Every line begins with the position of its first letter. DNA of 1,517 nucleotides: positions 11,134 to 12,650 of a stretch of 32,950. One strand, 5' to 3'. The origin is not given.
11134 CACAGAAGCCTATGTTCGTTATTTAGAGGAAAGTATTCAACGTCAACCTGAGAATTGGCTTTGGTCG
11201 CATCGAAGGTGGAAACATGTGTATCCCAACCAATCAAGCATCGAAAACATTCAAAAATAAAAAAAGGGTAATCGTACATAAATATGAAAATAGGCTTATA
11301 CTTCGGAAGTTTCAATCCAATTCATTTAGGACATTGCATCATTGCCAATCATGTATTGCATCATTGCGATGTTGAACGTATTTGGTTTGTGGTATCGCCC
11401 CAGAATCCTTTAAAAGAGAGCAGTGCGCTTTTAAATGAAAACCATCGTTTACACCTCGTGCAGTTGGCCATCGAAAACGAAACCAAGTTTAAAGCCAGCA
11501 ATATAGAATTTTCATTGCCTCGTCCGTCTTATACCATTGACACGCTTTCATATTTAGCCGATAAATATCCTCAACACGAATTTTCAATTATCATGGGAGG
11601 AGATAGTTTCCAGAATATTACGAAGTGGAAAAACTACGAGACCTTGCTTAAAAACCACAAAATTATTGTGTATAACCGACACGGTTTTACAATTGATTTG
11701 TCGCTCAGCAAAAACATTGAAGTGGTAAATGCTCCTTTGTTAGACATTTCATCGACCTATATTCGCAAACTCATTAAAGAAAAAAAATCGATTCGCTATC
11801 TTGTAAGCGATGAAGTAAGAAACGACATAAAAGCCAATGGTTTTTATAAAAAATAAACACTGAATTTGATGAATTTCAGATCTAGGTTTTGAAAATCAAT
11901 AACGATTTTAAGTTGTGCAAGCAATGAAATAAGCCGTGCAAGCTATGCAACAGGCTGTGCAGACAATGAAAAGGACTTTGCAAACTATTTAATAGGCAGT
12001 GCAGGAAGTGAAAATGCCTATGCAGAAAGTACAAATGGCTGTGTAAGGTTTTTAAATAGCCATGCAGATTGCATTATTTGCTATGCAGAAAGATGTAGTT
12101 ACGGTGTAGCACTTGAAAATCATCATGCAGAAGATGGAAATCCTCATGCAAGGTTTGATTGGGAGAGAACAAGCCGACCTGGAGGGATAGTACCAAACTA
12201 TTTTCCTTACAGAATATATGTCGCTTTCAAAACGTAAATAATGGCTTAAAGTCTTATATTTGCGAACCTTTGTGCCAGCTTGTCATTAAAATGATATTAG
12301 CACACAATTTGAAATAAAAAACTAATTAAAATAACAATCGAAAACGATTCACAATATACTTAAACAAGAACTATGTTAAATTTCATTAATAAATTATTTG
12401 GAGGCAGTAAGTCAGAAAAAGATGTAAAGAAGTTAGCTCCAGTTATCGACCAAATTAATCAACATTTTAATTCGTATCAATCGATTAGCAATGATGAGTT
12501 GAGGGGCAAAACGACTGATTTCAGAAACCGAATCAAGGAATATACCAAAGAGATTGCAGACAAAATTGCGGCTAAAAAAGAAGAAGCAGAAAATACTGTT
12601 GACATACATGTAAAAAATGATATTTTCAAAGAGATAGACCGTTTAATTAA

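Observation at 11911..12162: Twelve degenerate repeats locked to an exact 21-bp period with an invariant TG(C/T)A core, between nadD and secA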

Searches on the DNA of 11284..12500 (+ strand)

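Call 6: search_rna_families(source=window, start=11700, end=12500, threshold=evalue, max_evalue=10)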
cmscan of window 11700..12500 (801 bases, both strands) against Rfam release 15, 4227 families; matches with E-value up to 10: 5.
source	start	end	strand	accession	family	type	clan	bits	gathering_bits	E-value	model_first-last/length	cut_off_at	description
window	12255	12304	+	RF03161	S15-Flavobacteria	Cis-reg; leader;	CL00121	21.7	46.5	3.1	1-66/66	no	S15-Flavobacteria ribosomal protein leader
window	12333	12394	-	RF00788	mir-287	Gene; miRNA;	-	16.8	80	1.4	1-73/73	no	mir-287 microRNA precursor family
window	12011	12077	+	RF00314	snoZ182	Gene; snRNA; snoRNA; CD-box;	-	15.6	80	9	1-92/92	no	Small nucleolar RNA Z182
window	11868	11961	-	RF01934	bxd_6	Gene; lncRNA;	-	13.8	50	8.9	1-93/93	no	Bithoraxoid conserved region 6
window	12128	12158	+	RF01630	ceN40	Gene; snRNA; snoRNA; CD-box;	-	12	35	7.4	89-118/123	no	Nematode snoRNA ceN40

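Call 55: search_dna_similar(query=window:11857-12210:+, collection=phages, mode=distant, max_evalue=1)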
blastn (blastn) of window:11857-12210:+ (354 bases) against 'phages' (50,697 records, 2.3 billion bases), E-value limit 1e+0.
Records with a match: 2; places in all: 4; records where one place covers at least 80% of the query: 0.
Best place of each record, by identity: 60-80% 2.
By first word of the organism name: Dickeya 2.
By host as written in the record: Dickeya solani MK10 2.
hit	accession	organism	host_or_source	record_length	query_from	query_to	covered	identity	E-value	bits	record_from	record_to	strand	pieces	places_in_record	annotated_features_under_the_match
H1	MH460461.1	Dickeya phage vB_DsoM_JA29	Dickeya solani MK10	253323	227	294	19%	75.4%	3e-1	42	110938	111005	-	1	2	hypothetical protein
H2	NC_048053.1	Dickeya phage vB_DsoM_JA29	Dickeya solani MK10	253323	227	294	19%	75.4%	3e-1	42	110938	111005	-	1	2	hypothetical protein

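Call 56: search_dna_similar(query=window:11857-12210:+, collection=plasmids, mode=distant, max_evalue=1)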
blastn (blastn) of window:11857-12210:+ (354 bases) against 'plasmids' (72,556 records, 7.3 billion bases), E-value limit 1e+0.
No match.
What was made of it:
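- Tried and rejected: DNA similarity to phages and plasmids: only a chance hit in a Dickeya phage (calls 55, 56).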

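Call 64: search_rna_families(source=L308, start=3000, end=4250, threshold=evalue, max_evalue=1)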
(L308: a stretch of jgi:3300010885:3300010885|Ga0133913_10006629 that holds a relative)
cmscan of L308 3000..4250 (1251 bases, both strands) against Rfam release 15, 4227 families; matches with E-value up to 1: 1.
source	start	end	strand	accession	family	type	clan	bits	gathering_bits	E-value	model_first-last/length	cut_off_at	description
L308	3897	3975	+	RF01705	Flavo-1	Gene; sRNA;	-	49.6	42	2e-09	1-76/76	no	Flavo-1 RNA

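Call 67: search_rna_families(source=L308, start=3850, end=4050, threshold=evalue, max_evalue=1, show_alignments=1)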
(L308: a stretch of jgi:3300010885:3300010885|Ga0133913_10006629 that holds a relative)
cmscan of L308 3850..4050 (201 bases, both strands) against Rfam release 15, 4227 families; matches with E-value up to 1: 2.
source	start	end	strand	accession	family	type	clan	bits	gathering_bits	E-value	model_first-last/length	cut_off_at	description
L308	3897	3975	+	RF01705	Flavo-1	Gene; sRNA;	-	49.6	42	3.2e-10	1-76/76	no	Flavo-1 RNA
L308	3866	3901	+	RF02083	OrzO-P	Gene; antitoxin;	-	20.2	60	0.34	43-76/76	no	OrzO-P RNA antitoxin family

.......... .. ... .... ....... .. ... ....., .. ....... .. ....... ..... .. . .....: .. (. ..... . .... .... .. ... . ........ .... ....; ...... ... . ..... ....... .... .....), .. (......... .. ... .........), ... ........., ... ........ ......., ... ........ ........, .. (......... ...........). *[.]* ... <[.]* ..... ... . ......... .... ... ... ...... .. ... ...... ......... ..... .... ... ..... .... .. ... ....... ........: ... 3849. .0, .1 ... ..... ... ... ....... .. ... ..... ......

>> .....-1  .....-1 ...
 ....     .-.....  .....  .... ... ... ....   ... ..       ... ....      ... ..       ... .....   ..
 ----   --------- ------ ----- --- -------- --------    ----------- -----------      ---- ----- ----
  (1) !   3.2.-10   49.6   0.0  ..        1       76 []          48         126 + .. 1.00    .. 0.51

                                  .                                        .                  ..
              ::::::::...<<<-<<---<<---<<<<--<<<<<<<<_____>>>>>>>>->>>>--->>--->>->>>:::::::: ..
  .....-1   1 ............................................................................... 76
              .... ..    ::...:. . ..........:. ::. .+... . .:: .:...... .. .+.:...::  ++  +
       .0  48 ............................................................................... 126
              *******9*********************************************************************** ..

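Call 68: search_rna_families(source=window, start=12060, end=12260, threshold=evalue, max_evalue=10, show_alignments=3)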
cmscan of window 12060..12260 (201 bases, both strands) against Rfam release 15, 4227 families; matches with E-value up to 10: 4.
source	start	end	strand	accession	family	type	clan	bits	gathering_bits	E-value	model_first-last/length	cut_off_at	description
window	12140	12216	+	RF03673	mir-2822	Gene; miRNA;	-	14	84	7.4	1-67/67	no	mir-2822 microRNA precursor family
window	12073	12139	+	RF00538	snoCD11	Gene; snRNA; snoRNA; CD-box;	-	13.4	60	9.3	1-75/75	no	Small nucleolar RNA CD11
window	12128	12158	+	RF01630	ceN40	Gene; snRNA; snoRNA; CD-box;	-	12.4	35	1.4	89-118/123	no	Nematode snoRNA ceN40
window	12218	12260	+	RF00254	mir-16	Gene; miRNA;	CL00085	12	36.5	9.2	1-45/82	3'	mir-16 microRNA precursor family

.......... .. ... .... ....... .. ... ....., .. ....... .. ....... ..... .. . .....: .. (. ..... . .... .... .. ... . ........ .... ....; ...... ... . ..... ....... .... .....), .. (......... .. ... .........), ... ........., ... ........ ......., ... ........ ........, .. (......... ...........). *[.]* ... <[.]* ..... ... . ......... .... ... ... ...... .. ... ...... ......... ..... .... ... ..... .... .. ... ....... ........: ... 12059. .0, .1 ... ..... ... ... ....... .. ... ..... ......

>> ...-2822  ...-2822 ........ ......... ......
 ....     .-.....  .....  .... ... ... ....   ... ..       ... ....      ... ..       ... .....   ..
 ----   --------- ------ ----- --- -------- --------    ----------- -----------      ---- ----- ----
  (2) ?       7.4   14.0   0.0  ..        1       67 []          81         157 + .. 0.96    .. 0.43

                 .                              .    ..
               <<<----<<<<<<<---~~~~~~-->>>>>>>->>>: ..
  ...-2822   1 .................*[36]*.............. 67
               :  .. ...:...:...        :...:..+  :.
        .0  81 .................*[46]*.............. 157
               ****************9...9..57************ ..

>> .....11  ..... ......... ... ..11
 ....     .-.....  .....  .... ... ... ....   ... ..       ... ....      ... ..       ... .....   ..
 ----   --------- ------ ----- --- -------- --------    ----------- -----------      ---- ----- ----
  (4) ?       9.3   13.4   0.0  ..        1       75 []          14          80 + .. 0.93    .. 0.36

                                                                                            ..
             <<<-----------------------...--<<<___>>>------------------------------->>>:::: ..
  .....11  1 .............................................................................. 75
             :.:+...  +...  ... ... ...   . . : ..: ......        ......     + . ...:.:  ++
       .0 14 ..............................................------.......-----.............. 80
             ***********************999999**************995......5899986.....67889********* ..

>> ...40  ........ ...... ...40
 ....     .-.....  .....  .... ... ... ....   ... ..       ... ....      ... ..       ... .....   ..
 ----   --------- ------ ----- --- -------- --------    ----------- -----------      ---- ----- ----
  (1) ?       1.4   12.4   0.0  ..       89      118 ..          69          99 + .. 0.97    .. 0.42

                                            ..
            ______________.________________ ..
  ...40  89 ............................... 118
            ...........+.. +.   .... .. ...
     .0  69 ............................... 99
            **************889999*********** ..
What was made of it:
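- On Flavo-1 RNA (for 12121-12183 only): No hit in the window even at E <= 10 (call 68).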

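Call 91: search_rna_families(sources=[L209, L203, L293, L302, L303, L304, L296, L299, L002, L003, L004, L005, L006, L007, L008, L009, L010, L214, L215], threshold=gathering)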
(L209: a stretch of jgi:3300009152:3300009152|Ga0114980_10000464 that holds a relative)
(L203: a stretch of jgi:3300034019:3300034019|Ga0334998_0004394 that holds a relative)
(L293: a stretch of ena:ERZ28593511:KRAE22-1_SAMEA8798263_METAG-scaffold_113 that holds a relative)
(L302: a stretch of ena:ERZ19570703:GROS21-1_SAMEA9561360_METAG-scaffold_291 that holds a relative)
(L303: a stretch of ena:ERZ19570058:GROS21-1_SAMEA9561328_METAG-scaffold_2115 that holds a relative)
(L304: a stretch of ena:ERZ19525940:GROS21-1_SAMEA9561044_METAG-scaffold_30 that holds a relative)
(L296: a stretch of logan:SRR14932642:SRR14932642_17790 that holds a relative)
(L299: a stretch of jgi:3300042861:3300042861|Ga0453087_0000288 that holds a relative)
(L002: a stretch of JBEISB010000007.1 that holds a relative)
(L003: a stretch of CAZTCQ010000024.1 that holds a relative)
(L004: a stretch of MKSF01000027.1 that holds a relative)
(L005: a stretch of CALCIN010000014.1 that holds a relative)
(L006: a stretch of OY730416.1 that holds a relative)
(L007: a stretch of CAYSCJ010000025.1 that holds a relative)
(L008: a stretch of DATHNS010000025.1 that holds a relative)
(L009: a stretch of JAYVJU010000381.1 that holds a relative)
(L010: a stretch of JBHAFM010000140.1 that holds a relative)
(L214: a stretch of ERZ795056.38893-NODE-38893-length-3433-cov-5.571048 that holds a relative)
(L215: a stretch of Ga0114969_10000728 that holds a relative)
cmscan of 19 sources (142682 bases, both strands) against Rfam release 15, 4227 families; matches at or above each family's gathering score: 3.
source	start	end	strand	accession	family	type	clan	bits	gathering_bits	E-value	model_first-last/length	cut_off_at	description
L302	3811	3889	+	RF01705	Flavo-1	Gene; sRNA;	-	61.7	42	1.1e-10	1-76/76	no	Flavo-1 RNA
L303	3801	3879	+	RF01705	Flavo-1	Gene; sRNA;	-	61.7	42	1.1e-10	1-76/76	no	Flavo-1 RNA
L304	3859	3937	+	RF01705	Flavo-1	Gene; sRNA;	-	58.1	42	1.1e-09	1-76/76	no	Flavo-1 RNA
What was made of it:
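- On Flavo-1 RNA (for 12121-12183 only): The homologous lineage C copies score 50-62 bits (calls 64, 67, 91).
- Flavo-1 occurs only at this locus in 143 kb scanned (call 91).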

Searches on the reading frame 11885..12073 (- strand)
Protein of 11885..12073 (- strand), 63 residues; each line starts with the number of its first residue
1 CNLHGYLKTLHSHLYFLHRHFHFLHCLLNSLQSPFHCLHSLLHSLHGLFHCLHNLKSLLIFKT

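Call 54: find_related_loci(query=window:11885-12073:-, collection=viral_contigs, flank=3000)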
Query seq(63 aa) (63 aa) in viral_contigs; peptide patterns used: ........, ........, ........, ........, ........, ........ (x = any residue, [..] = any of these).
80 stretches matched a pattern, but none encodes a relative of the query by tblastn (E <= 1e-3).
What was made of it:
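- Tried and rejected: The viral loci search found none (call 54).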
